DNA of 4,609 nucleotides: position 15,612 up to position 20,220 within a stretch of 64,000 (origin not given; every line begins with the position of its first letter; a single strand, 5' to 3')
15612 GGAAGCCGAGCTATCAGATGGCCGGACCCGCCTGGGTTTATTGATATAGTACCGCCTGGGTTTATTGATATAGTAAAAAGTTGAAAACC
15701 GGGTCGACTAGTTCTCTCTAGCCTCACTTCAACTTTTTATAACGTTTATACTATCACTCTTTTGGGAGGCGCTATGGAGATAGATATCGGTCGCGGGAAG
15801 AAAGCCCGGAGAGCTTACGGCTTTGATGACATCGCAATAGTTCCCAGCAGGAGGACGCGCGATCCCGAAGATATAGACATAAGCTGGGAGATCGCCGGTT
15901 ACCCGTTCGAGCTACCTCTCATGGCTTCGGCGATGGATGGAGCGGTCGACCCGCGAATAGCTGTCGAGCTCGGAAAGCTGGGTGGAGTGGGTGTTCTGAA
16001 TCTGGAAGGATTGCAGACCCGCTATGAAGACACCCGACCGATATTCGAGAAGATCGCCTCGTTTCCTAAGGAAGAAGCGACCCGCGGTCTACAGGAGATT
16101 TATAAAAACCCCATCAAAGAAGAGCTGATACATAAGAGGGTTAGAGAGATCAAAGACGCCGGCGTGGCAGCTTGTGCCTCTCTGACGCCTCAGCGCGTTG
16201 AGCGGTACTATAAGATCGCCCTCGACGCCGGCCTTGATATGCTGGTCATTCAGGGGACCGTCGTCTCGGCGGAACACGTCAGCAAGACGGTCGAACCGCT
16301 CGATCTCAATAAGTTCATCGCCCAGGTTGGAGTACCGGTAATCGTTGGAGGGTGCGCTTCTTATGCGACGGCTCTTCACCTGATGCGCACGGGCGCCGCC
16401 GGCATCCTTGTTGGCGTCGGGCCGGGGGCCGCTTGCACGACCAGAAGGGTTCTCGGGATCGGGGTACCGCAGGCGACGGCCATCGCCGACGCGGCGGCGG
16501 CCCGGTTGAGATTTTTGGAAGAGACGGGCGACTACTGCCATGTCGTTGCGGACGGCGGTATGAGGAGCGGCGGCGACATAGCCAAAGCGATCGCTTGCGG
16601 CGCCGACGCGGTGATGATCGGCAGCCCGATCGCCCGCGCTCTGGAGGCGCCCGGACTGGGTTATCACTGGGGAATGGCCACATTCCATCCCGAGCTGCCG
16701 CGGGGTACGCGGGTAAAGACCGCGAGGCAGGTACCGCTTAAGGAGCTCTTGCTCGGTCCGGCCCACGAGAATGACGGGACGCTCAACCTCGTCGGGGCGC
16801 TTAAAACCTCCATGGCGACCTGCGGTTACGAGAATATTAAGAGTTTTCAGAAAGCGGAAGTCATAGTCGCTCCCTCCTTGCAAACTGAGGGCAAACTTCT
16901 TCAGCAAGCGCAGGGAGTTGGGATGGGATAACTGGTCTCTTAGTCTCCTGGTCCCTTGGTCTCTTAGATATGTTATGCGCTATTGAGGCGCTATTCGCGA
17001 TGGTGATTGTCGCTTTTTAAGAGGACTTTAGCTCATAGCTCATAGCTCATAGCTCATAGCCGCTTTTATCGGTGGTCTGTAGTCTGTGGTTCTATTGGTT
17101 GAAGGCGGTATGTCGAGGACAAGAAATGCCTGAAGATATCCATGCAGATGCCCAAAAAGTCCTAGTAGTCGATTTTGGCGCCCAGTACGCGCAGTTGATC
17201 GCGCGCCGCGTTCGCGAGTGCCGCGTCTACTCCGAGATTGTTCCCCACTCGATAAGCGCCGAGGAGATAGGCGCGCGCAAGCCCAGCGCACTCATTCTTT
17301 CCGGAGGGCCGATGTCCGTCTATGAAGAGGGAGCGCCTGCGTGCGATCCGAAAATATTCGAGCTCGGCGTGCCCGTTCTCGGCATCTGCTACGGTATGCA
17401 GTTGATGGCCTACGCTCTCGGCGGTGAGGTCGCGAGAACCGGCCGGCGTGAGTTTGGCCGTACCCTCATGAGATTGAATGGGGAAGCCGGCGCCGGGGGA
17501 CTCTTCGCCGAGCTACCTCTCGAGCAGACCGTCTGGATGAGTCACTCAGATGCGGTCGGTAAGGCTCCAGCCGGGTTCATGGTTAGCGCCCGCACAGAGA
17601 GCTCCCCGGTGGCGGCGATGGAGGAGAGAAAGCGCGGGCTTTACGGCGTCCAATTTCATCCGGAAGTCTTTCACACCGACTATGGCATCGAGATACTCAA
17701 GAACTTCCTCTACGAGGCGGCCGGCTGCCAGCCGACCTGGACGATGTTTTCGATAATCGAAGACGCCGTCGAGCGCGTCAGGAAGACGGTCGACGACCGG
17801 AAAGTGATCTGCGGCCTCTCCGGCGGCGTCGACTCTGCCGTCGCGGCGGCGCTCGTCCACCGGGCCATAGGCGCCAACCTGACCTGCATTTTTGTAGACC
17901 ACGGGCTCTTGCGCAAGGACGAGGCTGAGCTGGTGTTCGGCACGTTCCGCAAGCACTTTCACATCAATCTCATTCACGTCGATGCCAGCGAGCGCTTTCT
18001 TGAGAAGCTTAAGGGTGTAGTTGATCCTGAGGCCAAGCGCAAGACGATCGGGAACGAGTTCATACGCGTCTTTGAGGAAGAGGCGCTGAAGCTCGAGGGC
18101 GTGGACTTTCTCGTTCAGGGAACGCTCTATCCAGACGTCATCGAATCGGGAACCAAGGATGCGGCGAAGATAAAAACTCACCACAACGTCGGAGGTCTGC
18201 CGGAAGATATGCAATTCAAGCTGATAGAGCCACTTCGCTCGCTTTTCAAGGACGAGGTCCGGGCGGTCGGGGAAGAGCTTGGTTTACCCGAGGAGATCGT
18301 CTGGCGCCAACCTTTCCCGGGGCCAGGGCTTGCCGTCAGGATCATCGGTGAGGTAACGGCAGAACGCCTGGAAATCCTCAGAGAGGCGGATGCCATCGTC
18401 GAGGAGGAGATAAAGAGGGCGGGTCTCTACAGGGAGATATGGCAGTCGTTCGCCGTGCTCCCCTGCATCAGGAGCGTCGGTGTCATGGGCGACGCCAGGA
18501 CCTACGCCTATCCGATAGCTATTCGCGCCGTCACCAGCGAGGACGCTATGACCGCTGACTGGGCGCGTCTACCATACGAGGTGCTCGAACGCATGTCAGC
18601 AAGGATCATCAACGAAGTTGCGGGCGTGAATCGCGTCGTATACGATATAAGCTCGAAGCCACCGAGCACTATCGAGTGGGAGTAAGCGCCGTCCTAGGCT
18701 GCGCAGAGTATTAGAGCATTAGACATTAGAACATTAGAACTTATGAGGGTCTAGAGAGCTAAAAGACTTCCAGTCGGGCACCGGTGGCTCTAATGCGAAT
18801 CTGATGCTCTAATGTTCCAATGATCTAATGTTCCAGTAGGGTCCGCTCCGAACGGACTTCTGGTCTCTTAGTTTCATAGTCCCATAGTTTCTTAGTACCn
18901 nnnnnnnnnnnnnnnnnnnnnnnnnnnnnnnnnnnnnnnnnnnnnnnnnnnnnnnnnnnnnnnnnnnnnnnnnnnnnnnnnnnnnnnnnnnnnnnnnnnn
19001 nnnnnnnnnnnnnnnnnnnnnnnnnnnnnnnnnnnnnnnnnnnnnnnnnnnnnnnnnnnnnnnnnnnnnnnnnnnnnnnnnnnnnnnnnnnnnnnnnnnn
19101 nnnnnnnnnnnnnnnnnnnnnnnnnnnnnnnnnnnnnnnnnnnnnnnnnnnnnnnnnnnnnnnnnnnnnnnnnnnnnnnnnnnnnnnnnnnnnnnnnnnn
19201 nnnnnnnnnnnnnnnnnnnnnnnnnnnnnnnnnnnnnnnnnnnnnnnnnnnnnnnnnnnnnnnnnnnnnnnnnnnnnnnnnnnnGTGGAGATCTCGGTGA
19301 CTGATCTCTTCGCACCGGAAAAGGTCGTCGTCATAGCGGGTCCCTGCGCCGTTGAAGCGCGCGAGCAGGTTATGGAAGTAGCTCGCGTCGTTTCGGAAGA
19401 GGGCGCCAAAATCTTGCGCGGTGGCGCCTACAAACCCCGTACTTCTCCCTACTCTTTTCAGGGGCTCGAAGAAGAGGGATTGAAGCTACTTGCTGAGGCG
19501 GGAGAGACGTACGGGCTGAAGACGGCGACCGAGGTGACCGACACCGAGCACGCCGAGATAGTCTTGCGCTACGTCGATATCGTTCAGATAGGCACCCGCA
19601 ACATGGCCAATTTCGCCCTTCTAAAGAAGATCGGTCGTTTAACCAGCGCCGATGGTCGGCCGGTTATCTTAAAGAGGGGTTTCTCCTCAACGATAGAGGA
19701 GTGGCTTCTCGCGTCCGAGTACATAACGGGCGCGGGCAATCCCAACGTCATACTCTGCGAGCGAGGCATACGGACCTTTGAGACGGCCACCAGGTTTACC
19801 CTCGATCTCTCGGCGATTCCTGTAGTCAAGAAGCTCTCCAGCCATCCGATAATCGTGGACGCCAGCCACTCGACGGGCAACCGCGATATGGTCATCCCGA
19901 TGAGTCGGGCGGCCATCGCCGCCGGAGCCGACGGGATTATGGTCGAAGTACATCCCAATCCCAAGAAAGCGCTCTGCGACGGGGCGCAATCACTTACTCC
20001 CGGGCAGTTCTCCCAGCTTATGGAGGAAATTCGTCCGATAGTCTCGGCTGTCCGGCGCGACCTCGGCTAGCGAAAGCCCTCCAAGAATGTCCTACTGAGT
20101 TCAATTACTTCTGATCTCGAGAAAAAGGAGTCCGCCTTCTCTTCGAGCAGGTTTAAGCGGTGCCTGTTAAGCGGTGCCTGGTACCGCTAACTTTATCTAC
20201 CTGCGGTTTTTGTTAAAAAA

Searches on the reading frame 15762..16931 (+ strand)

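Call 66: search_protein_families(library=pfam, proteins=[window:15762-16931:+], max_evalue=0.00001)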
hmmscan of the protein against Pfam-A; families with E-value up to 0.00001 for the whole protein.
window:15762-16931:+ (389 aa): 3 families
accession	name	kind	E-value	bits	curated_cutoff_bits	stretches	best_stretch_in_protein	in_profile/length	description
PF00478.31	IMPDH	-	1.3e-47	162.9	25.6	1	19-298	2-247/345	IMP dehydrogenase / GMP reductase domain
PF01070.24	FMN_dh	-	2.8e-19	69.8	24.9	1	167-298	195-313/350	FMN-dependent dehydrogenase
PF01645.23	Glu_synthase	-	1.5e-06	28.1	20.4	1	209-290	226-307/369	Conserved region in glutamate synthase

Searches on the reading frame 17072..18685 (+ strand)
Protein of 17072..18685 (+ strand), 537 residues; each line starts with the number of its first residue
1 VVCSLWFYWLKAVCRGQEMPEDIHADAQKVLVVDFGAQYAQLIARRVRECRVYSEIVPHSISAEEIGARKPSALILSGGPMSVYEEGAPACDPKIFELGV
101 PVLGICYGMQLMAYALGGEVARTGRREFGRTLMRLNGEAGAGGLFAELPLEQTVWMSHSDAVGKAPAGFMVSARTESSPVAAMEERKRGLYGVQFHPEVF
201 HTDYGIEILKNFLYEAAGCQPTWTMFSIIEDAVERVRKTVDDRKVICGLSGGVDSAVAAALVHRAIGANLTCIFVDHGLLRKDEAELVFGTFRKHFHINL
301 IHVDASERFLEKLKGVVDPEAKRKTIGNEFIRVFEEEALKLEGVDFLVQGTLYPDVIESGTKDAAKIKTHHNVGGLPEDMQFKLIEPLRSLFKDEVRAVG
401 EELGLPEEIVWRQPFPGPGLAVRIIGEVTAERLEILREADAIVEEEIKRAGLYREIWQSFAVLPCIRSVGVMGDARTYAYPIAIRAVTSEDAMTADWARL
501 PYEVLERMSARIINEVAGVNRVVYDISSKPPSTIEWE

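Call 67: search_protein_families(library=pfam, proteins=[window:17072-18685:+], max_evalue=0.00001)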
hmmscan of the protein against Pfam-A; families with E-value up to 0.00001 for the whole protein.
window:17072-18685:+ (537 aa): 4 families
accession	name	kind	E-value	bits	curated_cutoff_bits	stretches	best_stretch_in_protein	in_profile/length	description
PF00117.34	GATase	-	3.9e-48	164.1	22.8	1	31-215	1-189/190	Glutamine amidotransferase class-I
PF00958.27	GMP_synt_C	-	6e-46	154.9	27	1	445-536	1-92/92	GMP synthase C terminal domain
PF07722.19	Peptidase_C26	-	3.6e-12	47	20.5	1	95-198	101-219/219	Peptidase C26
PF02540.23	NAD_synthase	-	7.1e-10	38.9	21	1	230-276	6-53/242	NAD synthase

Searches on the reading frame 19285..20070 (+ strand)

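Call 67: search_protein_families(library=pfam, proteins=[window:19285-20070:+], max_evalue=0.00001)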
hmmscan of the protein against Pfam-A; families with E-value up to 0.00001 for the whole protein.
window:19285-20070:+ (261 aa): 2 families
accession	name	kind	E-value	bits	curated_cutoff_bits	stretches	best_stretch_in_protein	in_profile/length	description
PF00793.26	DAHP_synth_1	-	5.5e-79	265.3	25.5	1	12-246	16-258/270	DAHP synthetase I family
PF03102.20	NeuB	-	5.3e-08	33.1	22.1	1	57-255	49-235/241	NeuB family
